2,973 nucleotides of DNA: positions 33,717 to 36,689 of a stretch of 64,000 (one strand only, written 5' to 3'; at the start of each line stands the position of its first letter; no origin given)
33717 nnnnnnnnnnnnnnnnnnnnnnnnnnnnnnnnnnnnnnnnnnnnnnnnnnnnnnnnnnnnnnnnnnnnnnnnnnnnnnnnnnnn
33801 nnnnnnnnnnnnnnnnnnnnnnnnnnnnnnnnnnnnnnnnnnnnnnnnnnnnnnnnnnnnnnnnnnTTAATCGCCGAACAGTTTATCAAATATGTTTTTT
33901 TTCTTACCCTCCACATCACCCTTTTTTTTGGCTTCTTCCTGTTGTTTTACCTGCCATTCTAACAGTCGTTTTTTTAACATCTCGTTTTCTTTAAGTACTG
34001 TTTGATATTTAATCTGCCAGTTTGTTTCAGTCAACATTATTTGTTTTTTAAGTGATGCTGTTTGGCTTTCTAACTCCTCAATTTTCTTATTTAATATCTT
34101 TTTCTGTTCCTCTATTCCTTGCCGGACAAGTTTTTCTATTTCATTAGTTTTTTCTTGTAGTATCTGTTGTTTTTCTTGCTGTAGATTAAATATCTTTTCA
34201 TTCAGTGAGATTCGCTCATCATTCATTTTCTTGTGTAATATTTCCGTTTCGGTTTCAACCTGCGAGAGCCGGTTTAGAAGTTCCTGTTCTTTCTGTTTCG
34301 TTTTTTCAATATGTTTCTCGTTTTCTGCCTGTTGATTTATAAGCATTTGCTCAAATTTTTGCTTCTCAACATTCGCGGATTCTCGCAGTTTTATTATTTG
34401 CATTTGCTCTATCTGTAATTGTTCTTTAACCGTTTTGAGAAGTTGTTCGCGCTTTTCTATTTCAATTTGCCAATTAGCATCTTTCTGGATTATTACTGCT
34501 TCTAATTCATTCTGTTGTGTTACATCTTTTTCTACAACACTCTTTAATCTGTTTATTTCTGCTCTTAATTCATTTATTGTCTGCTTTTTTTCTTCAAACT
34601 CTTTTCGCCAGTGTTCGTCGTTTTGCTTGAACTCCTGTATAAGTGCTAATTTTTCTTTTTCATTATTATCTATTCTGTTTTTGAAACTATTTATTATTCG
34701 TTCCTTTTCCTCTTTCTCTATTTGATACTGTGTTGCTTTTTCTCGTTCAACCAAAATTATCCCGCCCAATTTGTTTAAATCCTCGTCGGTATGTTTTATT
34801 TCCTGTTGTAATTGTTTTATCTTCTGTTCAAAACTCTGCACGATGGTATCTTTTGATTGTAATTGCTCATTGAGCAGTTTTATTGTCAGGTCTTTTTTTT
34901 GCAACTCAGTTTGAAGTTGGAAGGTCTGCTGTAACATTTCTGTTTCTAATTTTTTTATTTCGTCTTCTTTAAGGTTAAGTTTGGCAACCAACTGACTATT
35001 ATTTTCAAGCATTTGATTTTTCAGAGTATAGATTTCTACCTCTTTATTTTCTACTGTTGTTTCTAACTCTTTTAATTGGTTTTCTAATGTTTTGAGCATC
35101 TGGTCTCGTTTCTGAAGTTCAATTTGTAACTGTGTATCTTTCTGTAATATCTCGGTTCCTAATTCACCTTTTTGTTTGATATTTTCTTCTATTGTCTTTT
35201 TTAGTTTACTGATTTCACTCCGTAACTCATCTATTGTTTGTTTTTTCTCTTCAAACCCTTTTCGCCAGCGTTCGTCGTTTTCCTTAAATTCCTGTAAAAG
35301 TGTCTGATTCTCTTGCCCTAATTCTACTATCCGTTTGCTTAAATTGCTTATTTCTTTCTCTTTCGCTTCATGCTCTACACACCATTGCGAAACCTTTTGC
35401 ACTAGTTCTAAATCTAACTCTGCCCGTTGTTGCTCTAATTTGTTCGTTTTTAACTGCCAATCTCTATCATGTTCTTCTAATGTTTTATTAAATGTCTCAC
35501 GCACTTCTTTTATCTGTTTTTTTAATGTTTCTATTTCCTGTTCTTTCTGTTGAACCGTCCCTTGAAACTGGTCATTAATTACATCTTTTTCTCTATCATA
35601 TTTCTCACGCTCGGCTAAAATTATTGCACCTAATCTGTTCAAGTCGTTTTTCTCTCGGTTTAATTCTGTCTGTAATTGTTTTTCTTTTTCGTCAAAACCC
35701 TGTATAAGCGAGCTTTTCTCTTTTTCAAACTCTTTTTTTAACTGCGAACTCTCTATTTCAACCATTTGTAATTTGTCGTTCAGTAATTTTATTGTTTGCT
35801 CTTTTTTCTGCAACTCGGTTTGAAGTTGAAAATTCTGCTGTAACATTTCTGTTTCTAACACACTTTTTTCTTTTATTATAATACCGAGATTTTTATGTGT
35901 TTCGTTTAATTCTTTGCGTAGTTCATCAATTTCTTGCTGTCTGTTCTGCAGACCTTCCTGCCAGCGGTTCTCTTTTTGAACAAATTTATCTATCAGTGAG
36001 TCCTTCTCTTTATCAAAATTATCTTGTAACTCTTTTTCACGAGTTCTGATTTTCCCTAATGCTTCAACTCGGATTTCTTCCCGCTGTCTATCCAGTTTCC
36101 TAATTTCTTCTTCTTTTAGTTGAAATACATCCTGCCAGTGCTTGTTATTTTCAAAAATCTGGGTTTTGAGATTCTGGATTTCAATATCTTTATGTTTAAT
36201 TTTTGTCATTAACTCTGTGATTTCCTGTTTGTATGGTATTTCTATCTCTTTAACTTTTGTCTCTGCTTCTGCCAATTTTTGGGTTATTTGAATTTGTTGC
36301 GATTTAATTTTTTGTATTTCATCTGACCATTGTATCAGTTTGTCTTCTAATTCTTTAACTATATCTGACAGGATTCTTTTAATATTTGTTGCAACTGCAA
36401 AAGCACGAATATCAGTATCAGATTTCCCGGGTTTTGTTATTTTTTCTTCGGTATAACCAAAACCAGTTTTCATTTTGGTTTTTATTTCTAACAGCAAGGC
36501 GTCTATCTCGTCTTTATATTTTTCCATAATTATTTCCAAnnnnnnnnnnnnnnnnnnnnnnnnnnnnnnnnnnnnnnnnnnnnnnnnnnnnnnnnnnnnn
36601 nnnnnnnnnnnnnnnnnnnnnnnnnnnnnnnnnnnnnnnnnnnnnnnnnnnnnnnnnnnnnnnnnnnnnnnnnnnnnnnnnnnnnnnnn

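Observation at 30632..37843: Corrinoid Fe-S protein operon interrupted by an 890-aa coiled-coil protein and a RACo-like activator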

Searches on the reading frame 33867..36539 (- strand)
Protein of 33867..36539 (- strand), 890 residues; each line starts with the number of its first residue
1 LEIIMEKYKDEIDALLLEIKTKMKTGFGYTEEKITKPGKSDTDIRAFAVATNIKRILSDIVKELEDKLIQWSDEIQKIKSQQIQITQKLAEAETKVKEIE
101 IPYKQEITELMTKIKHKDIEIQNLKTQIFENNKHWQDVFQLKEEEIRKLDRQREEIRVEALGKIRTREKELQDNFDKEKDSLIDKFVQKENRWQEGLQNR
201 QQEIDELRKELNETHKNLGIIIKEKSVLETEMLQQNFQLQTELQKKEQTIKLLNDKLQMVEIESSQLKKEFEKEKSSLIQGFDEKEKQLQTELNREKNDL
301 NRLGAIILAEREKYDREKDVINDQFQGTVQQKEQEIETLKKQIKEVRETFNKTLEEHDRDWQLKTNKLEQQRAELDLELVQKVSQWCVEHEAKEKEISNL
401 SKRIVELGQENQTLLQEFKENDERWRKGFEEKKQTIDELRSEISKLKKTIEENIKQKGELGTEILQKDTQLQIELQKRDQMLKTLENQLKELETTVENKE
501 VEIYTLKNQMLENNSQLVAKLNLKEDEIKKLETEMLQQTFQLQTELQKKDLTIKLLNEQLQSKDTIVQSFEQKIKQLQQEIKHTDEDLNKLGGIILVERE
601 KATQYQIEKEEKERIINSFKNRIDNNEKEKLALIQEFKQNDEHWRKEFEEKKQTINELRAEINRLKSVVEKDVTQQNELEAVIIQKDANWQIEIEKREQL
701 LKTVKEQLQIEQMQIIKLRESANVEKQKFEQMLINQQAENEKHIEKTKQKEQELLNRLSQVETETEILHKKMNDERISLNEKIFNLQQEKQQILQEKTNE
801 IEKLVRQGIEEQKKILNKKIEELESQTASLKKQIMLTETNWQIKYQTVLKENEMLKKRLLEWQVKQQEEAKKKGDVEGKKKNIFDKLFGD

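Call 4: search_protein_families(library=pfam, proteins=[window:33867-36539:-], max_evalue=0.01)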
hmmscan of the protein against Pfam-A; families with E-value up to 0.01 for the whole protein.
window:33867-36539:- (890 aa): 2 families
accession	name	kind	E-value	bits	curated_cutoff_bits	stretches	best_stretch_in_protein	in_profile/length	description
PF05010.19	TACC_C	-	0.0064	16.7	29.9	1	316-506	4-193/201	Transforming acidic coiled-coil-containing protein (TACC), C-terminal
PF15905.10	HMMR_N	-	0.0087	16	30.1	1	48-173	189-312/330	Hyaluronan mediated motility receptor N-terminal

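Call 10: find_homologous_proteins(query=window:33867-36527:-, max_evalue=0.00001)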
Query window:33867-36527:-: 8000 candidates shared short words with the query, none scored E <= 0.00001.

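Call 28: search_protein_representatives(protein=window:33867-36527:-)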
Query: 886 residues. Proteins with E-value up to 0.001 (for the whole library): 2; up to 1e-10: 1; up to 1e-30: 0. The best 2 are listed.
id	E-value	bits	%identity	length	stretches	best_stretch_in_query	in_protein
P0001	9.0e-26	107.1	46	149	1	1-142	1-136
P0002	8.8e-08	47.6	40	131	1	1-141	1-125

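Call 30: find_encoding_contigs(protein=P0001, flank=10000, max_places=6)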
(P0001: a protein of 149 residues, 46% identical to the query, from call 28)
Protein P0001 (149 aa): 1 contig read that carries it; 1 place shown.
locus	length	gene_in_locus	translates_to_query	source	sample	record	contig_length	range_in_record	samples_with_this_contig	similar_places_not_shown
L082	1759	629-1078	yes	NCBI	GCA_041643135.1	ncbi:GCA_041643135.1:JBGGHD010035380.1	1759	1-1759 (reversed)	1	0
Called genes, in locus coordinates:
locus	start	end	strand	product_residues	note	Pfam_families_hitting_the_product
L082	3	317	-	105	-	?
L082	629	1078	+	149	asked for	-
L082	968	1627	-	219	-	PF02660:G3P_acyltransf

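Call 31: find_encoding_contigs(protein=P0002, flank=10000, max_places=6)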
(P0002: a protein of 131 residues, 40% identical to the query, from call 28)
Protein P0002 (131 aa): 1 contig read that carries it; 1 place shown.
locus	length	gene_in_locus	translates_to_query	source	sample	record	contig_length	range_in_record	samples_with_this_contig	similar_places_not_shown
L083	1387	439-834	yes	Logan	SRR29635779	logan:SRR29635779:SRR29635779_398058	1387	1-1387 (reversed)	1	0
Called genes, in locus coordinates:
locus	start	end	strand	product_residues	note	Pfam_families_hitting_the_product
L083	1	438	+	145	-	?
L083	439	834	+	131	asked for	-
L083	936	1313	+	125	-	-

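Call 36: find_related_loci(query=A1, collection=metagenome_contigs, flank=10000)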
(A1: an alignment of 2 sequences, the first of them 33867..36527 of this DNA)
Query A1 (886 aa) in metagenome_contigs; peptide patterns used: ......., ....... (x = any residue, [..] = any of these).
600 stretches matched a pattern, but none encodes a relative of the query by tblastn (E <= 1e-3).

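Call 45: predict_structure(protein=window:33867-36527:-)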
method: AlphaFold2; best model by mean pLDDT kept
length: 886 residues; sequences in the alignment: 1
mean_pLDDT: 58.7   pTM: 0.23
mean pLDDT of the five models: 58.7, 58.4, 58.2, 58.0, 53.1
residues with pLDDT >= 90: 0; 70-90: 56; 50-70: 698; < 50: 132
segments of 3 or more residues with pLDDT < 50: 1-3, 23-46, 94-100, 392-394, 512-519, 562-564, 628-638, 664-679, 754-758, 760-762, 872-880, 882-886
pLDDT, mean of each block of 10 residues (from residue 1): 58 60 43 39 50 61 68 58 53 47 57 65 64 60 59 53 58 58 56 59 64 56 56 63 67 59 60 59 56 58 60 65 64 69 70 68 63 57 49 52 57 65 66 66 62 51 54 60 62 58 58 46 64 65 62 53 54 61 59 55 61 56 51 47 55 59 46 46 59 65 59 58 62 59 55 48 64 71 71 71 70 71 63 63 67 68 53 44 42
secondary structure, 60 per line:
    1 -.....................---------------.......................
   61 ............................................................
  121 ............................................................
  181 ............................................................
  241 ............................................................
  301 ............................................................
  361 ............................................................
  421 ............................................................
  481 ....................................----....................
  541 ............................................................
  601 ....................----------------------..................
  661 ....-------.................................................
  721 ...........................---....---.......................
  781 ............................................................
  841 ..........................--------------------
elements in order (helices of 4 or more, strands of 3 or more residues): H2-22 H38-516 H521-620 H643-664 H672-747 H751-754 H758-866

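Call 48: search_solved_structures(query=window:33867-36527:-, max_evalue=0.01)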
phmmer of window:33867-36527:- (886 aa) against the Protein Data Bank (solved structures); distinct sequences matched with E-value up to 0.01: 0.

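Call 50: search_protein_families(library=ncbifam, proteins=[window:33867-36527:-], max_evalue=0.001)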
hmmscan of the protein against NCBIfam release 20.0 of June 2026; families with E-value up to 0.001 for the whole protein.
window:33867-36527:- (886 aa): 1 family
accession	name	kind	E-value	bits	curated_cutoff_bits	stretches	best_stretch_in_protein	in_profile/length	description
TIGR02168.1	SMC_prok_B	equivalog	6.2e-07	27.5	567.35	1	322-620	685-984/1181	chromosome segregation protein SMC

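Call 78: search_protein_families(library=padloc, proteins=[window:33867-36527:-], max_evalue=0.001)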
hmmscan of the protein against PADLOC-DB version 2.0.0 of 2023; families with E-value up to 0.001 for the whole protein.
window:33867-36527:- (886 aa): 0 families
